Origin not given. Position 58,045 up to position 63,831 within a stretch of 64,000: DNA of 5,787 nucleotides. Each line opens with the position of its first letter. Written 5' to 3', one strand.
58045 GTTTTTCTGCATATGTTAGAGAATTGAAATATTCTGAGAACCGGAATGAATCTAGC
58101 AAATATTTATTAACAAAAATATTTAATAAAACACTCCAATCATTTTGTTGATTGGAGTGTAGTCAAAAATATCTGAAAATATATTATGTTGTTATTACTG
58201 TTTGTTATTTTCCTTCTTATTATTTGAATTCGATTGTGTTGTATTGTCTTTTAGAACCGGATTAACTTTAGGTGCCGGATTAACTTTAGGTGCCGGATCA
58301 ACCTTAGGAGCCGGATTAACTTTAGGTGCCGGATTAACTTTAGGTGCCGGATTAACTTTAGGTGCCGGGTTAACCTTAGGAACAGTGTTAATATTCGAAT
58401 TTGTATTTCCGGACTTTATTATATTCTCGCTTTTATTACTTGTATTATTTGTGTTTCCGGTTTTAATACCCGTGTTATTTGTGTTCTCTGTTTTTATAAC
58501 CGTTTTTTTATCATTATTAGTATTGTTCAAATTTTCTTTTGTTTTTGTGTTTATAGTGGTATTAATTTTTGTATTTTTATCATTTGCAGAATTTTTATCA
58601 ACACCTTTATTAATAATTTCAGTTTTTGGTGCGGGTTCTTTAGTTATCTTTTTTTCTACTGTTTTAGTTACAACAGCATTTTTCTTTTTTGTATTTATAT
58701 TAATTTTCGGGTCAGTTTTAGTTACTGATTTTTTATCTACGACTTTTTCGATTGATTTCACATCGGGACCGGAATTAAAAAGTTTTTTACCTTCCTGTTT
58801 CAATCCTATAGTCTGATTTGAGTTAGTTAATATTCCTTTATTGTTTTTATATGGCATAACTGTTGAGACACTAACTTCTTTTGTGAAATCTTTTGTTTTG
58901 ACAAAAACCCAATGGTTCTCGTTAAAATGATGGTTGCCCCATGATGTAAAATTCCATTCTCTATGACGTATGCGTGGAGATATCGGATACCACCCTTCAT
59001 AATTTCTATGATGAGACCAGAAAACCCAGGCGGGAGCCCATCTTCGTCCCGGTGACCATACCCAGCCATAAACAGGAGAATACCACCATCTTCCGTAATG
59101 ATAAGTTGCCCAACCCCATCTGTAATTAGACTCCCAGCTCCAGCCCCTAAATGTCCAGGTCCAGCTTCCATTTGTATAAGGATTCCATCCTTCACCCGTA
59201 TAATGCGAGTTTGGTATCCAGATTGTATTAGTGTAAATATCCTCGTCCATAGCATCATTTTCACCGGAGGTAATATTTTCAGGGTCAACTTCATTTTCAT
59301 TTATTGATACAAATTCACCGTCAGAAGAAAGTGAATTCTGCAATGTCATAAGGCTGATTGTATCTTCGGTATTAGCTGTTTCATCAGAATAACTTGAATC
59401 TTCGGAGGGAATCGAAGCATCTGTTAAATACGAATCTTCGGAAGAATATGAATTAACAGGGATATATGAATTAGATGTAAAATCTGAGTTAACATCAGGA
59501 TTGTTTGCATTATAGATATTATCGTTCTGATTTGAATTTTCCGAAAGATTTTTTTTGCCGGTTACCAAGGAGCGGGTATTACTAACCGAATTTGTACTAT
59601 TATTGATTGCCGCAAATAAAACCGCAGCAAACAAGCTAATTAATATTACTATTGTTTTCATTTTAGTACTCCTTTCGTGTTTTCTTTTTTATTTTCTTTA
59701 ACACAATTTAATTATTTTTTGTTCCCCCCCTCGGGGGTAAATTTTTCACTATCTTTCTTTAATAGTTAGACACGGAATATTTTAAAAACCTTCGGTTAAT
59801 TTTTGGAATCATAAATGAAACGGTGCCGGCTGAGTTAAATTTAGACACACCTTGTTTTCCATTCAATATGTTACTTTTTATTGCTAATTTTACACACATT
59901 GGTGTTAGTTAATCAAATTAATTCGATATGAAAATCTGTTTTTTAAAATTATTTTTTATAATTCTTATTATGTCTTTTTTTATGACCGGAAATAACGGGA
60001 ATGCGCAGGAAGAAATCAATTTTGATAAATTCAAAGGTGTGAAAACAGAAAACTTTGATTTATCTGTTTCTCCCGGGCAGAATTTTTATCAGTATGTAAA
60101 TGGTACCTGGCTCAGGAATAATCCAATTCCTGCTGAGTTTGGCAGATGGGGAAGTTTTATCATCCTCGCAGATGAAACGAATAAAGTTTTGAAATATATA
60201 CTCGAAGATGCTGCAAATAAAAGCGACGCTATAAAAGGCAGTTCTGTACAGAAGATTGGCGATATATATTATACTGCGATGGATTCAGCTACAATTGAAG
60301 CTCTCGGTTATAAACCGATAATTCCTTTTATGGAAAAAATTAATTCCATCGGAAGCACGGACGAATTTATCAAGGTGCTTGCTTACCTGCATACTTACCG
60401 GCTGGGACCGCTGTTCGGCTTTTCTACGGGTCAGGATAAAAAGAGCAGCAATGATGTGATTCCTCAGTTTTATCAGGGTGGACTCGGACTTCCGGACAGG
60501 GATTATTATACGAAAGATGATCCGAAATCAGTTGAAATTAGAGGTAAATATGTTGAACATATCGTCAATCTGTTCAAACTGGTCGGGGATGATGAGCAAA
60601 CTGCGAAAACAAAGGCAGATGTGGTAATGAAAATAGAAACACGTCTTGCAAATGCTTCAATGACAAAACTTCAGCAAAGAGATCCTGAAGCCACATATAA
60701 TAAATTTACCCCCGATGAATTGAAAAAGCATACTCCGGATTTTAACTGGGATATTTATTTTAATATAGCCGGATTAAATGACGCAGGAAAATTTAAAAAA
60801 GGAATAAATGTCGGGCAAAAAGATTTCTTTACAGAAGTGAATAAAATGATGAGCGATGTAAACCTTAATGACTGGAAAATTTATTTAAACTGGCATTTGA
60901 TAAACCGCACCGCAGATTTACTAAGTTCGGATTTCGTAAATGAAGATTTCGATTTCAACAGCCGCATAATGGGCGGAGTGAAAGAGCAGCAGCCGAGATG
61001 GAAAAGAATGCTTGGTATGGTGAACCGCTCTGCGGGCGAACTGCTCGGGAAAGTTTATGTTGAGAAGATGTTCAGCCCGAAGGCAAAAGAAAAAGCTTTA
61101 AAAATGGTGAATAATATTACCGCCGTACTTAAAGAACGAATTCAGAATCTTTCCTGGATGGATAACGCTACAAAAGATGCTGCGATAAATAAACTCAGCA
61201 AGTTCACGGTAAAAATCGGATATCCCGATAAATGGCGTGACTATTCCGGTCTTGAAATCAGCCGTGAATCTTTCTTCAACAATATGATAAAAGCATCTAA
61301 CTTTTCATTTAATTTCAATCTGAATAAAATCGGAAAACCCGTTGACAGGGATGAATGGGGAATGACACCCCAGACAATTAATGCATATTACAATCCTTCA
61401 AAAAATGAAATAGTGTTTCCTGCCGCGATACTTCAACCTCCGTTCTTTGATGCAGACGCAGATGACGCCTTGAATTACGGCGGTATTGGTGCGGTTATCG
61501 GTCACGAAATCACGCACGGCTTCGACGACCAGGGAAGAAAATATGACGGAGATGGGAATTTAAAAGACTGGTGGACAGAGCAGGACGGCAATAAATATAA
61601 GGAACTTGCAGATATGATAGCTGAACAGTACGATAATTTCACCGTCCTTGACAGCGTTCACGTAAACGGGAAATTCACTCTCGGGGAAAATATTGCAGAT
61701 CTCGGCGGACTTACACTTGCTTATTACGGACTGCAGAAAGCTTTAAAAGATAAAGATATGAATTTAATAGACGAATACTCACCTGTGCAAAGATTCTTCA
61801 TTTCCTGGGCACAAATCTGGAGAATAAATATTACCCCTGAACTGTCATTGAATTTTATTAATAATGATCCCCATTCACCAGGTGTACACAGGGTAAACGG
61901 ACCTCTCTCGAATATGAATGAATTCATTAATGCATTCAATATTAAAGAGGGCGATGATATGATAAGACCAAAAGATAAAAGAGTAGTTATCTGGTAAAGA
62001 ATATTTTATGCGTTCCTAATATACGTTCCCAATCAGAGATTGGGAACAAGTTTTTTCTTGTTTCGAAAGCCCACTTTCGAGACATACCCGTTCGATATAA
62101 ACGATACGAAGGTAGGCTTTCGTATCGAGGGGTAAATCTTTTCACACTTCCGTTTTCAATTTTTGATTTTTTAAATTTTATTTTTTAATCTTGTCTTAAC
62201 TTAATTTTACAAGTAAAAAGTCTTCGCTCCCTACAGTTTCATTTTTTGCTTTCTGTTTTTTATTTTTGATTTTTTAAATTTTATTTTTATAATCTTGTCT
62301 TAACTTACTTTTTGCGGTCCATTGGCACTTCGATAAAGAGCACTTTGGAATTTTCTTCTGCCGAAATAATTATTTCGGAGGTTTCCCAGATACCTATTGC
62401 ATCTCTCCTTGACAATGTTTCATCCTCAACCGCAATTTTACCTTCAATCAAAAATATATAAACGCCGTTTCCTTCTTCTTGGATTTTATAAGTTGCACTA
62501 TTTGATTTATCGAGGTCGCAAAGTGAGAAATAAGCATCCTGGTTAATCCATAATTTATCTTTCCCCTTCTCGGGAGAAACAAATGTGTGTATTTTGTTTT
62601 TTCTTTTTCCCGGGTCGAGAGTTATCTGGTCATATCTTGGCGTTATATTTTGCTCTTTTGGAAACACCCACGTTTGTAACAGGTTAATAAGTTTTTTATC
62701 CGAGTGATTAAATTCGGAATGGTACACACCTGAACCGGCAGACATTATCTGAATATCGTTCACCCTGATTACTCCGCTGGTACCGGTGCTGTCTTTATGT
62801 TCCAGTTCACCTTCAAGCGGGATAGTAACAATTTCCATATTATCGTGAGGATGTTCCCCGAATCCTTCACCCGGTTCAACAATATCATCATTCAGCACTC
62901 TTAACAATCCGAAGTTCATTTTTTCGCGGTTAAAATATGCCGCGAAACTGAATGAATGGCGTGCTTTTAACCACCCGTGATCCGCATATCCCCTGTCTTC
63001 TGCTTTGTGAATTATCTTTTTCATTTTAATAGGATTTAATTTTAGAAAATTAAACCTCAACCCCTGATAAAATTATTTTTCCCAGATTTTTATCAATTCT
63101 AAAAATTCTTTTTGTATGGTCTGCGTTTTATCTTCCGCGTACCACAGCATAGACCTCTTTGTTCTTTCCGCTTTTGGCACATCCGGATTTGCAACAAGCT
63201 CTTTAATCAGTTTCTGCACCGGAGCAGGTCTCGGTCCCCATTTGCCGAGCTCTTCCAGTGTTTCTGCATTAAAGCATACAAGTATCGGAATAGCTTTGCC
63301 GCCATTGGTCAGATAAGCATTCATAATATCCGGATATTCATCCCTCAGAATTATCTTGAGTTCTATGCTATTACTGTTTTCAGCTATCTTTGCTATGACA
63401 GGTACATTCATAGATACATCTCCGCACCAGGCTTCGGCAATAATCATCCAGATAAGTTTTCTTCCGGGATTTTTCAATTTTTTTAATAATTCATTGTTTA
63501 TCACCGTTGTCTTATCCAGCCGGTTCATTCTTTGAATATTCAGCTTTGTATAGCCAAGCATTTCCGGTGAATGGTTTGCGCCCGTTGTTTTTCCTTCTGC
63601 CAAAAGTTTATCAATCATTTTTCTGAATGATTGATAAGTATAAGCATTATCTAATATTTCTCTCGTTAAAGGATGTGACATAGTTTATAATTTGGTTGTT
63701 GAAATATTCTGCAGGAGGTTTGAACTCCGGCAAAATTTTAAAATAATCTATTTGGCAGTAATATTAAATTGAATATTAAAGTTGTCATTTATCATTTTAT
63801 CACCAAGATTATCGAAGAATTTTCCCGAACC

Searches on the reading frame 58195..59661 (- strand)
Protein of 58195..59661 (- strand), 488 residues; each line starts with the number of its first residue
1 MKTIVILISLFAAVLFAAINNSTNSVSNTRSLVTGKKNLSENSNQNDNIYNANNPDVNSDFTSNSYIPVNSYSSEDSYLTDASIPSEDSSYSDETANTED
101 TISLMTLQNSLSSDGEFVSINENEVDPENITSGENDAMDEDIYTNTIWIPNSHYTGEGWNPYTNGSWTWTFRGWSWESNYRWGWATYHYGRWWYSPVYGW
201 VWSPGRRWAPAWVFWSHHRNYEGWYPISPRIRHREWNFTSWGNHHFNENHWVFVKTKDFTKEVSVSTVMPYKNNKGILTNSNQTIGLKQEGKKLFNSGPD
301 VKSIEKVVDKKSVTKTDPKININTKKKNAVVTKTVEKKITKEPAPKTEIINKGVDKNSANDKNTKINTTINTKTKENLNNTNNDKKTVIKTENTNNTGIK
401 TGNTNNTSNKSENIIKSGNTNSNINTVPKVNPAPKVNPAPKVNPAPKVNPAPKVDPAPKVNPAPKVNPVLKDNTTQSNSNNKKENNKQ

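Call 33: find_homologous_proteins(query=window:58195-59661:-, max_evalue=1e-30)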
Query window:58195-59661:- (488 aa): 75 proteins with E <= 1e-30 among 8000 candidates.
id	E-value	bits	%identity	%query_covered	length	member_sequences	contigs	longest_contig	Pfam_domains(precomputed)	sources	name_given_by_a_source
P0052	3.3e-130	454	49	93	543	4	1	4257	PF20245.4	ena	-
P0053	8.6e-129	449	47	91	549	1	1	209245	PF20245.4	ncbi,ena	-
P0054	2.0e-105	372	49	75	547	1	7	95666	PF20245.4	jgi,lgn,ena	jgi:hypothetical protein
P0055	4.6e-81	292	39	90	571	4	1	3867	PF20245.4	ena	-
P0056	6.6e-81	291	38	95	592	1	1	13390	PF20245.4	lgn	-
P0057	1.4e-80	290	43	77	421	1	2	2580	PF20245.4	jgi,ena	jgi:hypothetical protein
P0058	1.2e-78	284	39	100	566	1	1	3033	PF20245.4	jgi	jgi:hypothetical protein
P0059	1.5e-77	280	41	75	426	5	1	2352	PF20245.4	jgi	jgi:hypothetical protein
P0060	2.0e-76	276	44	66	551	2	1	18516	PF20245.4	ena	-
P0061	4.7e-74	268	54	45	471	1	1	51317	PF20245.4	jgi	jgi:hypothetical protein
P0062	5.1e-74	268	42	81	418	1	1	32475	PF20245.4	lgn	-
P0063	4.3e-73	265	46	66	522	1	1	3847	PF20245.4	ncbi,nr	ncbi:MAG: hypothetical protein NTU73_07410 [Ignavibacteriae bacterium]|nr:hypothetical protein [Igna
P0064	8.0e-73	264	35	93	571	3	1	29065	PF20245.4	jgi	jgi:hypothetical protein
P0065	2.5e-70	256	45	62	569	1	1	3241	PF20245.4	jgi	-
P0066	5.6e-70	255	53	47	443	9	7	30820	PF20245.4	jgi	jgi:hypothetical protein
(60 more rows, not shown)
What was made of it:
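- Tried and rejected: Low-complexity candidates swamped it and it returned nothing closer than 49% identity (call 33).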

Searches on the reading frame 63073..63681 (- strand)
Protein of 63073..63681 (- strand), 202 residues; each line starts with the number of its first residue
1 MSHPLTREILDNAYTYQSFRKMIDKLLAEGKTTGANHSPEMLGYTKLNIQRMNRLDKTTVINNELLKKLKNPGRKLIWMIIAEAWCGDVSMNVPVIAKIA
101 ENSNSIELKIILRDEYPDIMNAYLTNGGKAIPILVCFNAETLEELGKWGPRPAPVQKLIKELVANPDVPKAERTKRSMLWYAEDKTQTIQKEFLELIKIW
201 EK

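Call 87: find_encoding_contigs(protein=window:63073-63681:-, flank=10000, max_places=4)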
Protein window:63073-63681:- (202 aa): 10 contigs read that carry it; 4 places shown.
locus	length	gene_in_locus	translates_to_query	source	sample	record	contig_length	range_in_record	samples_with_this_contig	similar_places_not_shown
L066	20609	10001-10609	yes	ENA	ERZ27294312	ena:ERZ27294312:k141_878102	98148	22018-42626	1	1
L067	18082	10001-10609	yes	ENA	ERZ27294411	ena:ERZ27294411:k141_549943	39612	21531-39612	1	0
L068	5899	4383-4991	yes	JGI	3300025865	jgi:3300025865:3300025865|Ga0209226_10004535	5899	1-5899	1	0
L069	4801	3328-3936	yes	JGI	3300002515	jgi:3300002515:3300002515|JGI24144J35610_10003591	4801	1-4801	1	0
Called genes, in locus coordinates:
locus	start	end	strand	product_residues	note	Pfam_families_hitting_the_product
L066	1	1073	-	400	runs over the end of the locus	PF01053:Cys_Met_Meta_PP, PF06838:Met_gamma_lyase (weak), PF00155:Aminotran_1_2, PF00266:Aminotran_5 (weak)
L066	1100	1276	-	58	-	PF03597:FixS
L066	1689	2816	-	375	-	PF03590:AsnA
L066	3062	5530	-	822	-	PF12156:ATPase-cat_bd, PF00403:HMA (weak), PF00122:E1-E2_ATPase, PF00702:Hydrolase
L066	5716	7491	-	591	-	PF00989:PAS, PF13426:PAS_9, PF00512:HisKA, PF02518:HATPase_c, PF00072:Response_reg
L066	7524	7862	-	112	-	-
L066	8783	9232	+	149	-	PF12802:MarR_2, PF01047:MarR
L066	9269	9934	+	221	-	PF04264:YceI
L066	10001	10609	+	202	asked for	PF14595:Thioredoxin_9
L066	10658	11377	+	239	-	PF02678:Pirin, PF17954:Pirin_C_2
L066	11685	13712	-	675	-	PF05649:Peptidase_M13_N, PF01431:Peptidase_M13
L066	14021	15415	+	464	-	-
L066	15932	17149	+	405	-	-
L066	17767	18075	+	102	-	PF09650:PHA_gran_rgn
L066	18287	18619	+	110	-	PF14357:DUF4404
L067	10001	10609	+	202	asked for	PF14595:Thioredoxin_9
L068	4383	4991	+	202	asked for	PF14595:Thioredoxin_9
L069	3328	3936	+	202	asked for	PF14595:Thioredoxin_9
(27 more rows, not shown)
